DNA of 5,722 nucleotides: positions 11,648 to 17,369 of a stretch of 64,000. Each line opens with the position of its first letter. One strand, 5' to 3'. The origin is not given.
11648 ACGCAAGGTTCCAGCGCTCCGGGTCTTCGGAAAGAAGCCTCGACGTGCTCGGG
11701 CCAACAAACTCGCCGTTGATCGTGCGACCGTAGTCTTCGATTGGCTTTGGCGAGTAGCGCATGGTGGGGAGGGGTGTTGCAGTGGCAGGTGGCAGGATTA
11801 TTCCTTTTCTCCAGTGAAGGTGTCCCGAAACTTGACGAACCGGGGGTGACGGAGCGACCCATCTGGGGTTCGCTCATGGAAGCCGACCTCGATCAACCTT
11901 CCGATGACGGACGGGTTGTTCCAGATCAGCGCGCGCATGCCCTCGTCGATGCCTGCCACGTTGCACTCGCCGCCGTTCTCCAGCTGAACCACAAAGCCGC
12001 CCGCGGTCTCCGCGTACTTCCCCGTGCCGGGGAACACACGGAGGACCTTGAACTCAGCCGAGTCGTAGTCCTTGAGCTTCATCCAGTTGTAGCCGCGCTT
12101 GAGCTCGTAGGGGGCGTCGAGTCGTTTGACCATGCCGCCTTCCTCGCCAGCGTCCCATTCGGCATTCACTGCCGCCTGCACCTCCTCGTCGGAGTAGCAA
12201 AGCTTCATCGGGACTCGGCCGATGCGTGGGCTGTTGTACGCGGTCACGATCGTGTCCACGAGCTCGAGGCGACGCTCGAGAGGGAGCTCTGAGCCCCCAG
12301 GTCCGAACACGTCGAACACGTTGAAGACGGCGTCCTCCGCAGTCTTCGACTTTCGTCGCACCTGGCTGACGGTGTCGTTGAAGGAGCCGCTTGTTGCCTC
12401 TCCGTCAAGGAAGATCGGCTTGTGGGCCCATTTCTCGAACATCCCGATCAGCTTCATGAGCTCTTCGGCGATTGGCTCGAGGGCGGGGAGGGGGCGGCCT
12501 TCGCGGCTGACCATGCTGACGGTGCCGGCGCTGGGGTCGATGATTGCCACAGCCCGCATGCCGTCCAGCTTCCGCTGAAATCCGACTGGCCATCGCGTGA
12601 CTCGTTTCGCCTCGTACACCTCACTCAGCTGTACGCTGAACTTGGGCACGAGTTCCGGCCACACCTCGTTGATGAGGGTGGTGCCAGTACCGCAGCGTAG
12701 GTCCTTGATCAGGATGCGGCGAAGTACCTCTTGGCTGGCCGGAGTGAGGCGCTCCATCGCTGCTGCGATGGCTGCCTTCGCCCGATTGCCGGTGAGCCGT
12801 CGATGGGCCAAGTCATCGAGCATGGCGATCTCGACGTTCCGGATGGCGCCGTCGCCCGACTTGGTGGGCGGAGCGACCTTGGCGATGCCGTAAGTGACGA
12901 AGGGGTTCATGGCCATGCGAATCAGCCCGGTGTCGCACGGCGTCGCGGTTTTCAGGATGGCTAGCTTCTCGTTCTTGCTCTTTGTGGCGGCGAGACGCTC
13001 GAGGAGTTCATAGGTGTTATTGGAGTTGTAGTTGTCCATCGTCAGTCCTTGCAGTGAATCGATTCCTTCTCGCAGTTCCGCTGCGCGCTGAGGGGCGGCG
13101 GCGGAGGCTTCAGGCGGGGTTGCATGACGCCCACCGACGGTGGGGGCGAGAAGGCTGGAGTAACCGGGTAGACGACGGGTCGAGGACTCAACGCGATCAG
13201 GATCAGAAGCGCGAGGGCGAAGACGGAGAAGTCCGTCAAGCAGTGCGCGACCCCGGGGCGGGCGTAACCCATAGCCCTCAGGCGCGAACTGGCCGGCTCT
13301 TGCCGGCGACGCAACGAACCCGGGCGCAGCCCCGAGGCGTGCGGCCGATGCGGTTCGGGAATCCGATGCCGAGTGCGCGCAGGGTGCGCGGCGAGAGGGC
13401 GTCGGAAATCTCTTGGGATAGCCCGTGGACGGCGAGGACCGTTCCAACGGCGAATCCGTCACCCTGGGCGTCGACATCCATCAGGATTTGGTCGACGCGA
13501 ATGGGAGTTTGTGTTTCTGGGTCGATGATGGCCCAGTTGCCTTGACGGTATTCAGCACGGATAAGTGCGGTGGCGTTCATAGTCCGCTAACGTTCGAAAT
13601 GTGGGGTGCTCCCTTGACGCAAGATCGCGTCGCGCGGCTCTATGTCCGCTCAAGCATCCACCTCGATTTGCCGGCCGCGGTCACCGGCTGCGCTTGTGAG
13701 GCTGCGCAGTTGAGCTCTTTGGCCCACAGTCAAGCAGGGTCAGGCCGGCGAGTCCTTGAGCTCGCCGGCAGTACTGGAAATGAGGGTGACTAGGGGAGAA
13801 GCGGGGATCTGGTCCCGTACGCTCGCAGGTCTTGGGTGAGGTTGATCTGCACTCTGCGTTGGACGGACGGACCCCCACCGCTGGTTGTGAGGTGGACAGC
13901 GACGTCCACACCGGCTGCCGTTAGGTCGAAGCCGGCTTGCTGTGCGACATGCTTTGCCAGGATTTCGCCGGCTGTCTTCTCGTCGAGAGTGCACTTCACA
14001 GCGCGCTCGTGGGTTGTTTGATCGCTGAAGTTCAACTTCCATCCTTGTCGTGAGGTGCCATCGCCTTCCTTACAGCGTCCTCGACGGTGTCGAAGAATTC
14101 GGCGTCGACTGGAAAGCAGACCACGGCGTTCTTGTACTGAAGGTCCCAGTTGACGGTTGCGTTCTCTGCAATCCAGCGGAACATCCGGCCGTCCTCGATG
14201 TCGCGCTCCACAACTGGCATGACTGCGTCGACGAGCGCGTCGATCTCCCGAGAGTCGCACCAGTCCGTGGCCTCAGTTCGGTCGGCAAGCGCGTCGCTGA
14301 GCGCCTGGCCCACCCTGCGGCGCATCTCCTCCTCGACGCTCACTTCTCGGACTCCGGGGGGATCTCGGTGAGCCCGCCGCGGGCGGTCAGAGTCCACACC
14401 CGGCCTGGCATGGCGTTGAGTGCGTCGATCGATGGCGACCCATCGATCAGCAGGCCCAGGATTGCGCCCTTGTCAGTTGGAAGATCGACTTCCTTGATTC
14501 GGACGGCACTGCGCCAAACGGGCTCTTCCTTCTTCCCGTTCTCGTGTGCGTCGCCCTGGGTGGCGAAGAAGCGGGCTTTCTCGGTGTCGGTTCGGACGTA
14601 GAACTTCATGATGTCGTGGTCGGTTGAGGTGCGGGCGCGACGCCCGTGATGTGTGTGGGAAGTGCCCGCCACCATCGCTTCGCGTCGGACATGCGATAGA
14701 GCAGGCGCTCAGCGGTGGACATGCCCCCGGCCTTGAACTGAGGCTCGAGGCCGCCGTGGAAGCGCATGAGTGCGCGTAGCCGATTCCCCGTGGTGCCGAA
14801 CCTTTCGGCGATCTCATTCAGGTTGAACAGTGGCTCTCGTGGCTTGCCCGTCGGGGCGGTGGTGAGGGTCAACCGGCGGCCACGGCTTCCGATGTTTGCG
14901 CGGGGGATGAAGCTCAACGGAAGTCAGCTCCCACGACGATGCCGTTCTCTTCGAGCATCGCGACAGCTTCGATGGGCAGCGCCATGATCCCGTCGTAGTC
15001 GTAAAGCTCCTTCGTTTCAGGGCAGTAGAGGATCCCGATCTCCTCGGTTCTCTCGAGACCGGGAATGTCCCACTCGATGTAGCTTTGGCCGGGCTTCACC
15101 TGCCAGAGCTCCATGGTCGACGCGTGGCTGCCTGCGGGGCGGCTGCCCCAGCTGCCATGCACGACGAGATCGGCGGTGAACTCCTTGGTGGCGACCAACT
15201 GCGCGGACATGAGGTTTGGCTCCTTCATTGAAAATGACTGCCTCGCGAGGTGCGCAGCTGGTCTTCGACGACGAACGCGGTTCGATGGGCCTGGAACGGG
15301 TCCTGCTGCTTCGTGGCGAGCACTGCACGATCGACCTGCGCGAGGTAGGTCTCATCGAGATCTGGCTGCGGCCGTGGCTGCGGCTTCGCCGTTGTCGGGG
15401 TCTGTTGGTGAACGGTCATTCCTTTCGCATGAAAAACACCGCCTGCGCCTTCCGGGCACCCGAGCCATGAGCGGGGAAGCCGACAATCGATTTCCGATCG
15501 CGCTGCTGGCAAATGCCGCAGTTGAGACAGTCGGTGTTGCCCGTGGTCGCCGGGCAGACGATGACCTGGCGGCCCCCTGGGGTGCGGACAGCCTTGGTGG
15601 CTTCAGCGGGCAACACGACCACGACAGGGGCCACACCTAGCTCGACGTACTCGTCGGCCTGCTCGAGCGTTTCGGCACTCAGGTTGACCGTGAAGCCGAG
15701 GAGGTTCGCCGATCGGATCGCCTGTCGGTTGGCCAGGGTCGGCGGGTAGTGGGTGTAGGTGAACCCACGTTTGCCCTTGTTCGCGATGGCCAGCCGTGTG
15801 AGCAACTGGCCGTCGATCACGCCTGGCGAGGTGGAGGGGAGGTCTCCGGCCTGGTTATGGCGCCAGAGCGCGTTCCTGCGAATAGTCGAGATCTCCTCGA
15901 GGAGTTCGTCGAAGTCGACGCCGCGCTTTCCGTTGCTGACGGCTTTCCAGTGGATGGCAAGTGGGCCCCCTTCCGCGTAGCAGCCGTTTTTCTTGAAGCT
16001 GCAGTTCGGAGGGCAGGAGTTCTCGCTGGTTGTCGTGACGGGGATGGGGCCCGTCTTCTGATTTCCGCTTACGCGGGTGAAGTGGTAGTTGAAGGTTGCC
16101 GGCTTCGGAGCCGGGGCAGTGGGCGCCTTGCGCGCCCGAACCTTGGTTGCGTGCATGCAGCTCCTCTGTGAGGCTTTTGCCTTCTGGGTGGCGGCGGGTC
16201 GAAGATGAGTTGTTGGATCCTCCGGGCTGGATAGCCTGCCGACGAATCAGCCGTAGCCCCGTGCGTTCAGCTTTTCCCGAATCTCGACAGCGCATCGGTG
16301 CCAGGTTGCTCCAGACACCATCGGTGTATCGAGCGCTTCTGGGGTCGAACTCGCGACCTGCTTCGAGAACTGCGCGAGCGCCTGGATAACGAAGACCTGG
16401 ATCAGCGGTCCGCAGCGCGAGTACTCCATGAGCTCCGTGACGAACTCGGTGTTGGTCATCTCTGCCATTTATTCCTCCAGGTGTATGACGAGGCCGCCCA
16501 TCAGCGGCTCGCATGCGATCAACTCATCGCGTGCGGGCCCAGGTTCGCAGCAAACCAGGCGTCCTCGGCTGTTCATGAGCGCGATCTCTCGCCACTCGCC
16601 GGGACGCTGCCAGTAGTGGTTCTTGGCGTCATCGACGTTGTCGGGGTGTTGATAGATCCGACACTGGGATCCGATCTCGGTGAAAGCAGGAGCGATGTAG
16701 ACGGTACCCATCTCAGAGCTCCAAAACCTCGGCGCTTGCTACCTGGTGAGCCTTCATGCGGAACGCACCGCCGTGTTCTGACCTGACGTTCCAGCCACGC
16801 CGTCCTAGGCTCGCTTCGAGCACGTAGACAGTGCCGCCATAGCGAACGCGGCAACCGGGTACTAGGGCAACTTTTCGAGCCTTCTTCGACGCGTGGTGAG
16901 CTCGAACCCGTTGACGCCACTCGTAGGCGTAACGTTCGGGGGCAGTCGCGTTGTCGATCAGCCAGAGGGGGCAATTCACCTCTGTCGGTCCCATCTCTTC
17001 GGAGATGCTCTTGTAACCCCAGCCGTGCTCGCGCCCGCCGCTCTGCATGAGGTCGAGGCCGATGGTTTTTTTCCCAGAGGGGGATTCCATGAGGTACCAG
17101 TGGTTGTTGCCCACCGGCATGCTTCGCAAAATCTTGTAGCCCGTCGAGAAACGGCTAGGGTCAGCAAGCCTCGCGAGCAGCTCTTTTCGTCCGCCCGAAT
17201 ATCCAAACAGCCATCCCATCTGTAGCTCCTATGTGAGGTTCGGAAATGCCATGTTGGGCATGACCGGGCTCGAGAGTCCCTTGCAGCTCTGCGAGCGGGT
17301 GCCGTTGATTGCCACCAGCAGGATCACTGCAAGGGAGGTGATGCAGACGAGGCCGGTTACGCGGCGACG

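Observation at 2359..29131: Polar 13-bp word repeated 14 times only in the early/middle arm: a stoperator-like system in a non-actinobacterial-looking phage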

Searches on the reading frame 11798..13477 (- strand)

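Call 9: search_protein_families(library=pfam, proteins=[window:11798-13477:-], max_evalue=0.01)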
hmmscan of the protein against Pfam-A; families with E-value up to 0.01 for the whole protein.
window:11798-13477:- (559 aa): 5 families
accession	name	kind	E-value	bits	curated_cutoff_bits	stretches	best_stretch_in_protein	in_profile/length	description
PF01068.26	DNA_ligase_A_M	-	1.7e-14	54.4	26.2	1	298-469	22-204/204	ATP dependent DNA ligase domain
PF14743.12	DNA_ligase_OB_2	-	4.5e-09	36.6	28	1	483-551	1-66/66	DNA ligase OB-like domain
PF04679.21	DNA_ligase_A_C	-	0.00012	22.9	27.5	1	515-552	59-92/94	ATP dependent DNA ligase C terminal region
PF04675.19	DNA_ligase_A_N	-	0.00065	20.4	24.6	0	218-273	116-173/174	DNA ligase N terminus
PF17879.7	DNA_ligase_C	-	0.0034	17.9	25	1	526-551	84-109/109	DNA ligase C-terminal domain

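Call 10: search_protein_families(library=phrogs, proteins=[window:11798-13477:-], max_evalue=0.001)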
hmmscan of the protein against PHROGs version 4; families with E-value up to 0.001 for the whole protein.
window:11798-13477:- (559 aa): 3 families
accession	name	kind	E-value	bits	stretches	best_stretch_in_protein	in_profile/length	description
phrog_114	-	DNA, RNA and nucleotide metabolism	2.9e-103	347.6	1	147-553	83-500/634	ATP-dependent DNA ligase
phrog_30362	-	DNA, RNA and nucleotide metabolism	1.2e-06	29.6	1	444-553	15-136/144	DNA ligase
phrog_21758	-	unknown function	0.00086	20.5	0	164-239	18-91/117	-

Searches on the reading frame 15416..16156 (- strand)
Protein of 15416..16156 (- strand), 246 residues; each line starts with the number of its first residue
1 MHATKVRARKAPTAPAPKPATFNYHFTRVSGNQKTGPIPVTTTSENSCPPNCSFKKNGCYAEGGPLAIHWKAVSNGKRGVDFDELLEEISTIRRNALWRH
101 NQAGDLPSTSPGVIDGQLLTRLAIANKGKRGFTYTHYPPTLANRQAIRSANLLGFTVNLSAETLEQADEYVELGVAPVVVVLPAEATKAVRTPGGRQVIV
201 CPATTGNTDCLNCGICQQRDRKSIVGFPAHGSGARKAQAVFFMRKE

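Call 9: search_protein_families(library=pfam, proteins=[window:15416-16156:-], max_evalue=0.01)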
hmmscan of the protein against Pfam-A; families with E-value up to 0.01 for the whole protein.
window:15416-16156:- (246 aa): 1 family
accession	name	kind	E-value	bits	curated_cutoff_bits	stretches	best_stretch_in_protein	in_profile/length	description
PF23872.1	DUF7227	-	3.7e-97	324.8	27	1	23-242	2-222/223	Domain of unknown function (DUF7227)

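Call 10: search_protein_families(library=phrogs, proteins=[window:15416-16156:-], max_evalue=0.001)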
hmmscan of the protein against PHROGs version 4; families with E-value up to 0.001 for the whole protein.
window:15416-16156:- (246 aa): 1 family
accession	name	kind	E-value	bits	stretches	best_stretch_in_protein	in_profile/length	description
phrog_2554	-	unknown function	6.5e-45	155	1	27-239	310-521/529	-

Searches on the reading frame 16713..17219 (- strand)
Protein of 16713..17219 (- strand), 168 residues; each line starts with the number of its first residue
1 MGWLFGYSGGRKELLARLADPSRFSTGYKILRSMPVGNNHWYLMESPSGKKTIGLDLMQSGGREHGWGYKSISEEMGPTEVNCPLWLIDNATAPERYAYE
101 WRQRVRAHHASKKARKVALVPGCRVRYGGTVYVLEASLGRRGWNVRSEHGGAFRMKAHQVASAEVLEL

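Call 34: search_protein_families(library=pfam, proteins=[window:16713-17219:-], max_evalue=0.01)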
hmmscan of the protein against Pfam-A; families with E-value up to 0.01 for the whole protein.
window:16713-17219:- (168 aa): 1 family
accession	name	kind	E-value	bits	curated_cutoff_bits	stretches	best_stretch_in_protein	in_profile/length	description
PF21992.2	DUF6927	-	7.1e-05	23.1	27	1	94-117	3-25/74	Domain of unknown function (DUF6927)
